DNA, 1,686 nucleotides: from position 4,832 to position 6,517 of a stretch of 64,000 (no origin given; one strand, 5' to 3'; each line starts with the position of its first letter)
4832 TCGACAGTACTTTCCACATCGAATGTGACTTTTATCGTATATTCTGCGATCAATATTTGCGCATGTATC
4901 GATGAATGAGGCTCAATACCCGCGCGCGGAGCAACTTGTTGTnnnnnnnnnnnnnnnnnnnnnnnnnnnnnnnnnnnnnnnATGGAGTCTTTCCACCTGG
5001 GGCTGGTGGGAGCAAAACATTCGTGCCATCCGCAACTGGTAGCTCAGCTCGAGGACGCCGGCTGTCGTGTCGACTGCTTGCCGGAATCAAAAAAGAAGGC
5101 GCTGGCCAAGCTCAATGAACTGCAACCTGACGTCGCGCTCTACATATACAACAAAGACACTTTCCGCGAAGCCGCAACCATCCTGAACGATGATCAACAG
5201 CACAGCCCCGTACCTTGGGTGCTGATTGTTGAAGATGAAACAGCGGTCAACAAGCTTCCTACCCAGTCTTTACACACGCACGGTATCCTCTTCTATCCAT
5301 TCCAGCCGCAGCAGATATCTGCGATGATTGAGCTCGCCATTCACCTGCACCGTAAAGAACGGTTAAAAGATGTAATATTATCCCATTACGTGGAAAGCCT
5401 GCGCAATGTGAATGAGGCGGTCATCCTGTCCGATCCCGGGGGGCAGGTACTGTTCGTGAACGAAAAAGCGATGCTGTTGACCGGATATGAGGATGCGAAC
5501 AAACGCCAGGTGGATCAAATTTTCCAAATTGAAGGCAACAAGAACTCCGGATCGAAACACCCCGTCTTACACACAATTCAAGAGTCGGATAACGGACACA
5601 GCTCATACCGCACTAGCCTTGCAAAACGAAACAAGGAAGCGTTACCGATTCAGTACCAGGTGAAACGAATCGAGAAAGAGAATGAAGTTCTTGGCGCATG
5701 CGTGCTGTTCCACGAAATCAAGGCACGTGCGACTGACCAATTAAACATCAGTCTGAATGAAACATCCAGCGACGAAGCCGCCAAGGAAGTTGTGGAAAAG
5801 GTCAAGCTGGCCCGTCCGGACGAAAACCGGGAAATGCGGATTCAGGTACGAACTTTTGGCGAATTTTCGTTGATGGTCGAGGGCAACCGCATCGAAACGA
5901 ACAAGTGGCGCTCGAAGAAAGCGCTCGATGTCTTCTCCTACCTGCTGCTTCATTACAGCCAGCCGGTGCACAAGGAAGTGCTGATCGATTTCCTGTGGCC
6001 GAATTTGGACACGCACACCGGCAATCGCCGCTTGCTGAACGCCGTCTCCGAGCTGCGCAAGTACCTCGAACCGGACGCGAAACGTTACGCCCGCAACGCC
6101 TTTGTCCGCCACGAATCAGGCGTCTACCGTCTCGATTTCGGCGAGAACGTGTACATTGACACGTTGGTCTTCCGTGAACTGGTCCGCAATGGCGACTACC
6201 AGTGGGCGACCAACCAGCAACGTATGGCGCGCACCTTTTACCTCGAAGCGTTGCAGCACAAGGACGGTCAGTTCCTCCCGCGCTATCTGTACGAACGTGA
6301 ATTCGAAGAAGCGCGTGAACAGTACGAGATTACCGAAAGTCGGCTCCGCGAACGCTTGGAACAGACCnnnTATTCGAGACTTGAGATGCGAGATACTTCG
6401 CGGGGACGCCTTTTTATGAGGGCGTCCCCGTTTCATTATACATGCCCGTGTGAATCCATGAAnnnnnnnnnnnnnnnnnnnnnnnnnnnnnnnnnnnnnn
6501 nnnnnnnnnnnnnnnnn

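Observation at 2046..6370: Tandem paralogous pseudo-receiver/PAS/SARP-type regulators flanking a PAS + HisKA-only protein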

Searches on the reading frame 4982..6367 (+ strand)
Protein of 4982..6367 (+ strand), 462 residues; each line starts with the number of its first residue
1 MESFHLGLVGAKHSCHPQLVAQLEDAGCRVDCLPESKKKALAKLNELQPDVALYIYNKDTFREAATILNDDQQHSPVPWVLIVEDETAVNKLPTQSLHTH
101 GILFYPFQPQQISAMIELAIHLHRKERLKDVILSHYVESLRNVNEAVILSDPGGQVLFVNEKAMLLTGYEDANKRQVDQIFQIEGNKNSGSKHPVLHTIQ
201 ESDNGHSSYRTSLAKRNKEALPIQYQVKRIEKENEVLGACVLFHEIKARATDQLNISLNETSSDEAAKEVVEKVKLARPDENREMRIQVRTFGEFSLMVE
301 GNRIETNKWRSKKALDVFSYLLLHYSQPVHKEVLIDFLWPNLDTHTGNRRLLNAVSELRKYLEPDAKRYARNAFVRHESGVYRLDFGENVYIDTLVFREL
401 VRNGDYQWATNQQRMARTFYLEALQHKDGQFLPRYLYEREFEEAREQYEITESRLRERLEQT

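Call 3: search_protein_families(library=pfam, proteins=[window:4982-6367:+], max_evalue=1)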
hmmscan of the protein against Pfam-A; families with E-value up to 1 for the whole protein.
window:4982-6367:+ (462 aa): 4 families
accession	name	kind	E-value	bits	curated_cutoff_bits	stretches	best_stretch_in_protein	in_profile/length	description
PF13426.13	PAS_9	-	4.2e-05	24.2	27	1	145-243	2-98/103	PAS domain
PF00989.32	PAS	-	0.00043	20.7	22.6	1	135-246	2-113/113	PAS fold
PF13188.13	PAS_8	-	0.00049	20.4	21.8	1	141-177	8-43/65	PAS domain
PF00486.34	Trans_reg_C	-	0.00058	20.3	26.2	1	311-367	7-62/77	Transcriptional regulatory protein, C terminal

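Call 4: search_protein_families(library=ncbifam, proteins=[window:4982-6367:+], max_evalue=1)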
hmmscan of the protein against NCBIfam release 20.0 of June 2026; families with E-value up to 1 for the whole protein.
window:4982-6367:+ (462 aa): 7 families
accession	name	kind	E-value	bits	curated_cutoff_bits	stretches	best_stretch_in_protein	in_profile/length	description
NF008468.0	PRK11360.1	equivalog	7.4e-06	24.6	646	1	117-251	258-382/616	two-component system sensor histidine kinase AtoS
TIGR00229.1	sensory_box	domain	6.5e-05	23.1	22.9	1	135-251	6-121/126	PAS domain S-box protein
NF047874.1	MASE3_PAS_HK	subfamily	0.00053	18.9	560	1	135-265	266-395/655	MASE3 domain-containing sensor histidine kinase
NF007298.0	PRK09776.1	equivalog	0.0043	15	1135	1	139-249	560-674/1111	diguanylate cyclase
NF041231.1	BagI_FevR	exception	0.01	15.1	500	1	301-425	5-122/315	AfsR/SARP family transcriptional regulator BagI/FevR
NF053617.1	SARPRegAfsRStmc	equivalog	0.04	11.8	1430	1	317-433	56-163/986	SARP-family global regulator AfsR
NF001222.0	PRK00199.1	equivalog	0.057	13.6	115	1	256-307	15-63/95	integration host factor subunit beta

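Call 8: find_homologous_proteins(query=window:4982-6367:+)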
Query window:4982-6367:+ (462 aa): 14 proteins with E <= 0.001 among 8000 candidates.
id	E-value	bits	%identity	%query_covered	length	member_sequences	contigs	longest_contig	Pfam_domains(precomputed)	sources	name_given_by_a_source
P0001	0.0e+0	1041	100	100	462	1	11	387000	-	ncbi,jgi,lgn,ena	-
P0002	2.9e-253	859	81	100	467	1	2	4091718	-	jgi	jgi:hypothetical protein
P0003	4.9e-227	772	72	100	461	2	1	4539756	PF13426.14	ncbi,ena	-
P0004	6.6e-204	696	67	98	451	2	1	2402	PF13426.14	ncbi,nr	ncbi:MAG TPA: PAS domain-containing protein, partial [Bacteroidetes bacterium]|nr:PAS domain-contain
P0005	5.9e-88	314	36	97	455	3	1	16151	PF00989.32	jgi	-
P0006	1.5e-86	309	38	99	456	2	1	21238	PF13426.14,PF00989.32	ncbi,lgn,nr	ncbi:PAS domain-containing protein [bacterium]|nr:PAS domain-containing protein [bacterium]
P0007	3.2e-84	302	40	83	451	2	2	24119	-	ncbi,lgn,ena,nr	ncbi:hypothetical protein BMS3Bbin04_00769 [bacterium BMS3Bbin04]|nr:hypothetical protein BMS3Bbin04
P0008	1.4e-83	299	35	99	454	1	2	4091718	-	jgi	jgi:PAS domain-containing protein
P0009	1.5e-50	191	30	95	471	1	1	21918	PF13188.14,PF24820.2,PF00989.32,PF00072.31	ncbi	-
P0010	5.0e-5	41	23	48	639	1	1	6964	PF13426.14,PF08448.17,PF02518.32,PF00512.32,PF00989.32,PF00072.31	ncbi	-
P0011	1.7e-4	39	25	50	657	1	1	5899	PF13426.14,PF08448.17,PF02518.32,PF00512.32,PF00989.32,PF00072.31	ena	-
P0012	1.8e-4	39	26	49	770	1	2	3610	PF13426.14,PF13188.14,PF08448.17,PF02518.32,PF00512.32,PF00989.32,PF00072.31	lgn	-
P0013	4.9e-4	37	23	47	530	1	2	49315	PF13426.14,PF08448.17,PF02518.32,PF00512.32,PF00989.32,PF00072.31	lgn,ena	-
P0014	6.2e-4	37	24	47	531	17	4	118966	PF13426.14,PF08448.17,PF02518.32,PF00512.32,PF00989.32,PF00072.31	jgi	-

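Call 10: find_encoding_contigs(protein=P0002, flank=8000, max_places=3)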
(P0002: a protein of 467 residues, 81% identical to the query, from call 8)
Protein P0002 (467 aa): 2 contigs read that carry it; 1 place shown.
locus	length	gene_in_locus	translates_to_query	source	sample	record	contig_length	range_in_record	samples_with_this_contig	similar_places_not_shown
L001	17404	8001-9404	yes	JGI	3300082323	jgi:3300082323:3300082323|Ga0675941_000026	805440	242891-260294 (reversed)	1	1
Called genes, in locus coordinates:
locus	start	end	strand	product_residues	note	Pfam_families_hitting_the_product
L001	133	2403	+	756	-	PF19313:DUF5916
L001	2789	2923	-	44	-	-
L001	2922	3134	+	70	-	-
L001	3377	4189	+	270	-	PF01435:Peptidase_M48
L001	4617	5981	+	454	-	-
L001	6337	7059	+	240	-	PF00989:PAS (weak), PF08448:PAS_4 (faint), PF24820:Diguanyl_cycl_sensor (weak), PF00512:HisKA (weak)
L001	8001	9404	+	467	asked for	-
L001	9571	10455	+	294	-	PF00483:NTP_transferase, PF12804:NTP_transf_3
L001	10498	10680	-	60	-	PF11127:YgaP-like_TM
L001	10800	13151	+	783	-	PF13620:CarboxypepD_reg, PF13715:CarbopepD_reg_2, PF08308:PEGA (faint), PF07715:Plug, PF00593:TonB_dep_Rec_b-barrel, PF14905:OMP_b-brl_3 (weak)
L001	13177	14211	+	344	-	PF14064:HmuY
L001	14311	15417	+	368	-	PF13581:HATPase_c_2 (faint), PF00512:HisKA, PF02518:HATPase_c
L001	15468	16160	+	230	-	PF00072:Response_reg, PF00486:Trans_reg_C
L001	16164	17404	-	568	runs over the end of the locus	PF13860:FlgD_ig (weak), PF18962:Por_Secre_tail (weak)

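Call 11: find_encoding_contigs(protein=P0003, flank=8000, max_places=3)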
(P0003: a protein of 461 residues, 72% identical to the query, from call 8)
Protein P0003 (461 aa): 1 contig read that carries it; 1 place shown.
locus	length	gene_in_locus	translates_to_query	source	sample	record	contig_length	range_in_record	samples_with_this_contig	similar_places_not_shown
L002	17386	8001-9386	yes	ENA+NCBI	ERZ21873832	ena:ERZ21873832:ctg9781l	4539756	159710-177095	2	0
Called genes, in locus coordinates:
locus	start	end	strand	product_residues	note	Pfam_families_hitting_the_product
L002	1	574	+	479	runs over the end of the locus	PF00989:PAS (weak), PF13426:PAS_9 (faint)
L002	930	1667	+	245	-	PF00989:PAS (weak), PF08448:PAS_4 (weak), PF13426:PAS_9 (faint), PF00512:HisKA (weak)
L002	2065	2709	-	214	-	-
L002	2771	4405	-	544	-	PF06030:WxLIP_PGBD (faint)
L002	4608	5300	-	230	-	-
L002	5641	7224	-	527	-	PF00263:Secretin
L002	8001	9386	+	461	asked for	PF13426:PAS_9 (weak)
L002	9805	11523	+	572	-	PF18962:Por_Secre_tail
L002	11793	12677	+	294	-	PF00483:NTP_transferase, PF12804:NTP_transf_3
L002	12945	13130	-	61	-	PF11127:YgaP-like_TM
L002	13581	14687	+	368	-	PF00512:HisKA, PF13581:HATPase_c_2 (weak), PF02518:HATPase_c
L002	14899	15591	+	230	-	PF00072:Response_reg, PF00486:Trans_reg_C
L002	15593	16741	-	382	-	PF18962:Por_Secre_tail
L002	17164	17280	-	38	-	-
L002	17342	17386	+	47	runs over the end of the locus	-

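Call 12: find_encoding_contigs(protein=P0009, flank=8000, max_places=3)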
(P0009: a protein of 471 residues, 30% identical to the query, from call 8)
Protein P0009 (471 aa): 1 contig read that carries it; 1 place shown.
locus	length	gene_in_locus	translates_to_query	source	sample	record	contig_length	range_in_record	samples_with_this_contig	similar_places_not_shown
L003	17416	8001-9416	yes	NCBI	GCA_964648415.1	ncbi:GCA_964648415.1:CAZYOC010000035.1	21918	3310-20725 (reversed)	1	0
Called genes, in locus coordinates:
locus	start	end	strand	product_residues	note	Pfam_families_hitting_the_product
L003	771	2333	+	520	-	PF14559:TPR_19 (weak), PF00263:Secretin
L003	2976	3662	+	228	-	-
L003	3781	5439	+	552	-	-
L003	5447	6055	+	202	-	-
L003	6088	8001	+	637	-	PF00989:PAS, PF08448:PAS_4, PF13426:PAS_9, PF00989:PAS, PF08448:PAS_4, PF13426:PAS_9, PF07568:HisKA_2, PF02518:HATPase_c, +5 more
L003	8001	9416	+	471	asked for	PF00072:Response_reg, PF13188:PAS_8 (weak), PF00989:PAS (faint), PF24820:Diguanyl_cycl_sensor (weak)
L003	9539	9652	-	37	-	-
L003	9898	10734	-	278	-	PF08668:HDOD, PF01966:HD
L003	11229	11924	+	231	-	PF02348:CTP_transf_3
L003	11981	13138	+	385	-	PF02350:Epimerase_2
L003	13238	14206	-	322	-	PF01522:Polysacc_deac_1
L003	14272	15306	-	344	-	PF03102:NeuB, PF08666:SAF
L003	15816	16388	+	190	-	-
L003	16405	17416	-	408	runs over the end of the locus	PF00483:NTP_transferase, PF12804:NTP_transf_3 (faint), PF24894:Hexapep_GlmU, PF25084:LbH_EIF2B (weak)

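Call 30: search_protein_families(library=pfam, proteins=[L002:5641-7221:-, L002:4608-5297:-, L002:2771-4402:-, L002:2065-2706:-, P0009, L003:6088-7998:+], max_evalue=0.1)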
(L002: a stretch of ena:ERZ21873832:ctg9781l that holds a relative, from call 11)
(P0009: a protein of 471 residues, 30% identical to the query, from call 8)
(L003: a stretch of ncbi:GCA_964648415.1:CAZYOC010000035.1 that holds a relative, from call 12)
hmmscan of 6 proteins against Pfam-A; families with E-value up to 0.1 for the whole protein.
L002:5641-7221:- (526 aa): 5 families
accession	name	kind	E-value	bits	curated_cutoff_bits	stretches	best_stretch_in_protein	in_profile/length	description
PF00263.26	Secretin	-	4e-41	140.8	27.5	1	368-526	3-168/169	Bacterial type II and III secretion system protein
PF03958.22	Secretin_N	-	6.1e-05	23.6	28.2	1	236-293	1-67/69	Bacterial type II/III secretion system short domain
PF14559.12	TPR_19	-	0.0051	17.6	25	1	46-114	2-64/68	Tetratricopeptide repeat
PF12862.13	ANAPC5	-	0.036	14.6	23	1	46-117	9-83/91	Anaphase-promoting complex subunit 5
PF07660.19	STN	-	0.041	14.2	28.4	0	193-221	22-50/52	Secretin and TonB N terminus short domain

L002:4608-5297:- (229 aa): 0 families

L002:2771-4402:- (543 aa): 2 families
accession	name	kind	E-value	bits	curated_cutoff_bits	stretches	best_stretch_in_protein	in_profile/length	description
PF06030.18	WxLIP_PGBD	-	4.7e-06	27.1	27.3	1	310-402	23-119/121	WxL Interacting Protein, peptidoglycan binding domain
PF06280.18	fn3_5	-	0.096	13.8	27.6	0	38-116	8-90/112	Fn3-like domain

L002:2065-2706:- (213 aa): 0 families

P0009 (471 aa): 7 families
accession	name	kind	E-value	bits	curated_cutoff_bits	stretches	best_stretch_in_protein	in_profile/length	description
PF00072.30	Response_reg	-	3.8e-21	75.8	30.2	1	5-115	1-110/111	Response regulator receiver domain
PF24820.1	Diguanyl_cycl_sensor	-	2.4e-07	31.1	28.1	1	139-198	2-60/109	Diguanylate cyclase-like sensor domain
PF13188.13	PAS_8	-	6.1e-07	29.6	21.8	1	135-186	3-54/65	PAS domain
PF00989.32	PAS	-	2.2e-05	24.9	22.6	1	135-173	3-41/113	PAS fold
PF13426.13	PAS_9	-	9.1e-05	23.1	27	1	144-245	2-99/103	PAS domain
PF08448.16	PAS_4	-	0.0095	16.6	23.1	1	140-250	2-108/110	PAS fold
PF00486.34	Trans_reg_C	-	0.013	15.9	26.2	1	316-371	7-61/77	Transcriptional regulatory protein, C terminal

L003:6088-7998:+ (637 aa): 11 families
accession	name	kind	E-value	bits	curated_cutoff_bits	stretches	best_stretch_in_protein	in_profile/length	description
PF13426.13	PAS_9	-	9.2e-31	106.6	27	3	312-413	3-103/103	PAS domain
PF07568.18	HisKA_2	-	1.9e-29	102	22.3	1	434-509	1-76/76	Histidine kinase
PF08448.16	PAS_4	-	1.1e-26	93.7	23.1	2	182-294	1-110/110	PAS fold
PF00989.32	PAS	-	9.7e-26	90.4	22.6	2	177-288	2-112/113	PAS fold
PF13188.13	PAS_8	-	6.4e-16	58.1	21.8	2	178-229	3-54/65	PAS domain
PF02518.31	HATPase_c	-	9.5e-11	42.6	26.4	1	533-626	4-109/111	Histidine kinase-, DNA gyrase B-, and HSP90-like ATPase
PF13596.12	PAS_10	-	3.8e-08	34.4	22.1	1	179-289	2-105/106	PAS domain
PF13581.12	HATPase_c_2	-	7.6e-07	29.6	27.4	1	527-623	24-126/127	Histidine kinase-like ATPase domain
PF07536.20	HWE_HK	-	9.8e-06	26.7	22.8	1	434-517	1-78/83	HWE histidine kinase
PF08447.18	PAS_3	-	2.3e-05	25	25.6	1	322-406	1-87/89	PAS fold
PF12860.13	PAS_7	-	0.0044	17.6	27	0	188-296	7-114/115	PAS fold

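Call 44: list_cluster_members(proteins=[window:4982-6367:+, window:2046-3410:+, window:3752-4477:+, window:10560-12773:+, window:9230-9919:+])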
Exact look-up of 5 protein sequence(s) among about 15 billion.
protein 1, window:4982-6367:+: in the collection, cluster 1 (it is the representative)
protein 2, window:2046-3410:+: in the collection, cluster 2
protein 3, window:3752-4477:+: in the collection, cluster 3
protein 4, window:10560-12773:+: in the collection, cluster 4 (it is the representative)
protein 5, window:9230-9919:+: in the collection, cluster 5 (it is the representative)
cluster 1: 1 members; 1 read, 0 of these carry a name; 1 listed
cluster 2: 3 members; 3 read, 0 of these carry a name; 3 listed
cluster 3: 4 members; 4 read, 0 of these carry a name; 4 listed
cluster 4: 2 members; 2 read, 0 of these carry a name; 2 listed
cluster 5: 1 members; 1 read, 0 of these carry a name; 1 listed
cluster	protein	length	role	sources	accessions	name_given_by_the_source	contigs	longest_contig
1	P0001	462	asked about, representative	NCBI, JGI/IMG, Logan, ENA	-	-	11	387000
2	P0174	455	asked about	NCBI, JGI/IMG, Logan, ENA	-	-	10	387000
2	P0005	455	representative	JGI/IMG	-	-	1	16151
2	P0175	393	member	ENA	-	-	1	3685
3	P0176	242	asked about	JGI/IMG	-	-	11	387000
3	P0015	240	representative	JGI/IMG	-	-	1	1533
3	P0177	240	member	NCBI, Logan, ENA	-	-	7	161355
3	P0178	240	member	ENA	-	-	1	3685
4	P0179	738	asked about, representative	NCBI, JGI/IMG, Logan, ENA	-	-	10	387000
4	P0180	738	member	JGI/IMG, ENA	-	-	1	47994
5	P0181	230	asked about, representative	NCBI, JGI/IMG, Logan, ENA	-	-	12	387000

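Call 45: find_encoding_contigs(protein=P0001, flank=1000, max_places=6)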
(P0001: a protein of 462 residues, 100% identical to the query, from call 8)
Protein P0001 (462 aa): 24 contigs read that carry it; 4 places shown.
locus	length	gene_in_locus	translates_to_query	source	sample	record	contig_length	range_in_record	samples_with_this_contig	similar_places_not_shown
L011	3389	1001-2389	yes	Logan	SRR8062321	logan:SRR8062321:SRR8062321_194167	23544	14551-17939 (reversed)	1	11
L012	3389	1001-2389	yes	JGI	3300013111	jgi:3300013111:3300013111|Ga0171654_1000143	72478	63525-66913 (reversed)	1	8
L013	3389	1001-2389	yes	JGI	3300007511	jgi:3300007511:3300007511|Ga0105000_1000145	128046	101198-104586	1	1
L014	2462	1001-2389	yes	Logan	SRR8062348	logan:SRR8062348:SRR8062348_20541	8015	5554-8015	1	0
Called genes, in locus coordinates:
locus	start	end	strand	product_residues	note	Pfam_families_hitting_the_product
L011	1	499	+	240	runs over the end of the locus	PF24820:Diguanyl_cycl_sensor (faint), PF00512:HisKA (weak)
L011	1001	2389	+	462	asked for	-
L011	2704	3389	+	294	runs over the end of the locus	PF00483:NTP_transferase, PF12804:NTP_transf_3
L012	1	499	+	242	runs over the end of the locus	PF24820:Diguanyl_cycl_sensor (faint), PF00512:HisKA (weak)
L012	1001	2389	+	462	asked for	-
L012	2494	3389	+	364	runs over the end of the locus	PF00483:NTP_transferase, PF12804:NTP_transf_3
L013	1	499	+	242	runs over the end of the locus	PF24820:Diguanyl_cycl_sensor (faint), PF00512:HisKA (weak)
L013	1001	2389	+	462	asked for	-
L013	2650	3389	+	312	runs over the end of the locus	PF00483:NTP_transferase, PF12804:NTP_transf_3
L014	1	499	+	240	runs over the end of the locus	PF24820:Diguanyl_cycl_sensor (faint), PF00512:HisKA (weak)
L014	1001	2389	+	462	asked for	-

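Call 46: find_encoding_contigs(protein=P0007, flank=10000, max_places=3)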
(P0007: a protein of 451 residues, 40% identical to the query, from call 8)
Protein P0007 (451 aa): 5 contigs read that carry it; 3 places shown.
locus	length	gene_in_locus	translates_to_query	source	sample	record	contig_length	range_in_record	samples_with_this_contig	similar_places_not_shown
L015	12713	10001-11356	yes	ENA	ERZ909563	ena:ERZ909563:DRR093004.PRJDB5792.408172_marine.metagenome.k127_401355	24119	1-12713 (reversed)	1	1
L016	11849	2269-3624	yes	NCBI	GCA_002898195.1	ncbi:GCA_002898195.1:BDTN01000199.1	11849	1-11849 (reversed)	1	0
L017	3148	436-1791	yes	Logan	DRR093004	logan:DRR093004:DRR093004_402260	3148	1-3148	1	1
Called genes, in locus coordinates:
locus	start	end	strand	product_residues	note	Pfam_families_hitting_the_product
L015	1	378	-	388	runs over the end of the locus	PF01321:Creatinase_N, PF00557:Peptidase_M24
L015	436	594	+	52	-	-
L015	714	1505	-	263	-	-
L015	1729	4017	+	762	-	PF14559:TPR_19 (faint)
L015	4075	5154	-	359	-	PF13188:PAS_8 (faint), PF00989:PAS (faint), PF08447:PAS_3, PF08448:PAS_4 (faint), PF13426:PAS_9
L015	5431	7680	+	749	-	PF19313:DUF5916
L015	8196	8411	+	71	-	-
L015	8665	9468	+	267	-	PF01435:Peptidase_M48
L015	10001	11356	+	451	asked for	-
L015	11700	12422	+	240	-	PF00989:PAS (weak), PF08448:PAS_4 (faint), PF24820:Diguanyl_cycl_sensor (faint), PF13426:PAS_9 (faint), PF00512:HisKA (weak)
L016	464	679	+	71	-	-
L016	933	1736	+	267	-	PF01435:Peptidase_M48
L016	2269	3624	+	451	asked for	-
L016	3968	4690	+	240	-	PF00989:PAS (weak), PF08448:PAS_4 (faint), PF24820:Diguanyl_cycl_sensor (faint), PF13426:PAS_9 (faint), PF00512:HisKA (weak)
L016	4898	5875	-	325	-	PF00459:Inositol_P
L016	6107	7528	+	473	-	PF03951:Gln-synt_N (weak), PF00120:Gln-synt_C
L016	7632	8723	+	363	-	PF03308:MeaB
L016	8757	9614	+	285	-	PF03099:BPL_LplA_LipB, PF02237:BPL_C (weak)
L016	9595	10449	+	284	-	PF03309:Pan_kinase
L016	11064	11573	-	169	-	-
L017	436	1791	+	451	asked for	-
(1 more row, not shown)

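Call 74: search_protein_families(library=ncbifam, proteins=[L002:5641-7221:-, L002:4608-5297:-, L002:2771-4402:-, L002:2065-2706:-], max_evalue=0.1)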
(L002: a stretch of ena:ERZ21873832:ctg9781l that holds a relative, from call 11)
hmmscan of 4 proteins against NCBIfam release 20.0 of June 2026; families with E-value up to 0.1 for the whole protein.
L002:5641-7221:- (526 aa): 11 families
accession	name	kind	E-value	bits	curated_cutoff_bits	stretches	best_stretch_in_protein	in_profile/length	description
TIGR02517.1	type_II_gspD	equivalog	4.1e-44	151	351.35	1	250-526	301-590/600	type II secretion system secretin GspD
TIGR02519.1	pilus_MshL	equivalog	1.1e-43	149.3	250.2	1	270-526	10-290/290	pilus (MSHA type) biogenesis protein MshL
TIGR02515.1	IV_pilus_PilQ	subfamily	7.6e-37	127.3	284.35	2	355-526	256-427/428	type IV pilus secretin PilQ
TIGR02516.1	type_III_yscC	equivalog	4.6e-34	117.8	238.45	1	258-526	198-461/463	type III secretion system outer membrane ring subunit SctC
NF010083.0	PRK13568.1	equivalog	8.4e-23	80.8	554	1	262-526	155-417/419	DNA uptake porin HofQ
NF011873.0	PRK15346.1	equivalog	1.1e-20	73.9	524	1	252-513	229-481/499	EscC/YscC/HrcC family type III secretion system outer membrane ring protein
NF007851.2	PRK10560.1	exception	1.1e-19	70.6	598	1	265-526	150-409/412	DNA uptake porin HofQ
NF042912.1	Amuc_1098_fam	equivalog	1.1e-19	70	750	2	457-526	727-796/805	Amuc_1098 family type IV pilus outer membrane protein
TIGR02520.1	pilus_B_mal_scr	equivalog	1e-09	37.5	287.65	1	261-523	239-511/513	PilN family type IVB pilus formation outer membrane protein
NF052415.1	T3SS_chap_SctY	equivalog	0.0065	17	70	1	28-97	33-102/106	type III secretion apparatus assembly chaperone SctY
TIGR03302.1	OM_YfiO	subfamily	0.019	14.4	81.4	1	24-109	19-107/239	outer membrane protein assembly factor BamD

L002:4608-5297:- (229 aa): 0 families

L002:2771-4402:- (543 aa): 0 families

L002:2065-2706:- (213 aa): 0 families
